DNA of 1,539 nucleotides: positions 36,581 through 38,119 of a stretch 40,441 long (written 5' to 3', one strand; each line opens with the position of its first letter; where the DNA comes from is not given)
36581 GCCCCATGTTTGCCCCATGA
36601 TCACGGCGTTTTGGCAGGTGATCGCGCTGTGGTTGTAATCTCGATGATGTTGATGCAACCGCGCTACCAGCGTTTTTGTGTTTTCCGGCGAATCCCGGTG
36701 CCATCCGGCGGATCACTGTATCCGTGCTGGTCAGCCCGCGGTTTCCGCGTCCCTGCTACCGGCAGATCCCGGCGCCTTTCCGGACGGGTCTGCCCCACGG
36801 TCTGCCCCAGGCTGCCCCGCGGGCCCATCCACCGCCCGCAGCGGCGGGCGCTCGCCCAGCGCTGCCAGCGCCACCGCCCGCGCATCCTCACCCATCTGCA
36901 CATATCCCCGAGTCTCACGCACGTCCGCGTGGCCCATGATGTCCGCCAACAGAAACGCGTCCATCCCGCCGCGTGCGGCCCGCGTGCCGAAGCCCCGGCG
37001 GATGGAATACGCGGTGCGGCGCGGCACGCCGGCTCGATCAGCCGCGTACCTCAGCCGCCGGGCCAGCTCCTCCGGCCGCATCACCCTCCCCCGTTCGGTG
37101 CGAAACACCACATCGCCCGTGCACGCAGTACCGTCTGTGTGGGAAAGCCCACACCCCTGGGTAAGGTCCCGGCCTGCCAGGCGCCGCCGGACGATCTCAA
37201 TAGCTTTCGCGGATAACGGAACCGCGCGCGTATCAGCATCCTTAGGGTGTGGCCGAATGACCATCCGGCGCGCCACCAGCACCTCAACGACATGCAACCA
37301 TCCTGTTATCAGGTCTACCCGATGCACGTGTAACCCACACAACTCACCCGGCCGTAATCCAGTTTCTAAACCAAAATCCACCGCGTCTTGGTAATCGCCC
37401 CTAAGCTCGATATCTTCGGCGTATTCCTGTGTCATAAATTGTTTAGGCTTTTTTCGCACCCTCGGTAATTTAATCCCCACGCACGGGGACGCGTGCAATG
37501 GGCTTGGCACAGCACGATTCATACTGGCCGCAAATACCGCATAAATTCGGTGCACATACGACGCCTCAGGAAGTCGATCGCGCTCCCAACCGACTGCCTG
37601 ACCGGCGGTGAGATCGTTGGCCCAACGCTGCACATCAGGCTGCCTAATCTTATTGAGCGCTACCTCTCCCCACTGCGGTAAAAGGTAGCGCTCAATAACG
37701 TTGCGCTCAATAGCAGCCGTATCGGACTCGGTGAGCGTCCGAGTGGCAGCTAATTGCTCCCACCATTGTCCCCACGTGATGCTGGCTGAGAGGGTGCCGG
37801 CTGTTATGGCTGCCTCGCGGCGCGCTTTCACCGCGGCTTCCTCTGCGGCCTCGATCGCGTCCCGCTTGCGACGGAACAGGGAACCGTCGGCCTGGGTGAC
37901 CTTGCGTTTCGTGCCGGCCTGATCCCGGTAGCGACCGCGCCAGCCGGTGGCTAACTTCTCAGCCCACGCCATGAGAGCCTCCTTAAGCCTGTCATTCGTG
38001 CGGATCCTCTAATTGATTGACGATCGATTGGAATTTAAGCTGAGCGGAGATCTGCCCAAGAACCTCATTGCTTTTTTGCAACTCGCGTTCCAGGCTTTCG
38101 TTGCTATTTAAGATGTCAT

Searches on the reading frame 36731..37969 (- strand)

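Call 34: search_protein_families(library=pfam, proteins=[window:36731-37969:-], max_evalue=0.001)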
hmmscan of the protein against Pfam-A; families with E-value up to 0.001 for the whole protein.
window:36731-37969:- (412 aa): 2 families
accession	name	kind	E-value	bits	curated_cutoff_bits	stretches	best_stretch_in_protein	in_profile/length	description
PF00589.27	Phage_integrase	-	5.1e-17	62.6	27.1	1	196-358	27-167/172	Phage integrase family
PF14659.12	Phage_int_SAM_3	-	0.0001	22.9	22.6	1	82-120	19-57/58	Phage integrase, N-terminal SAM-like domain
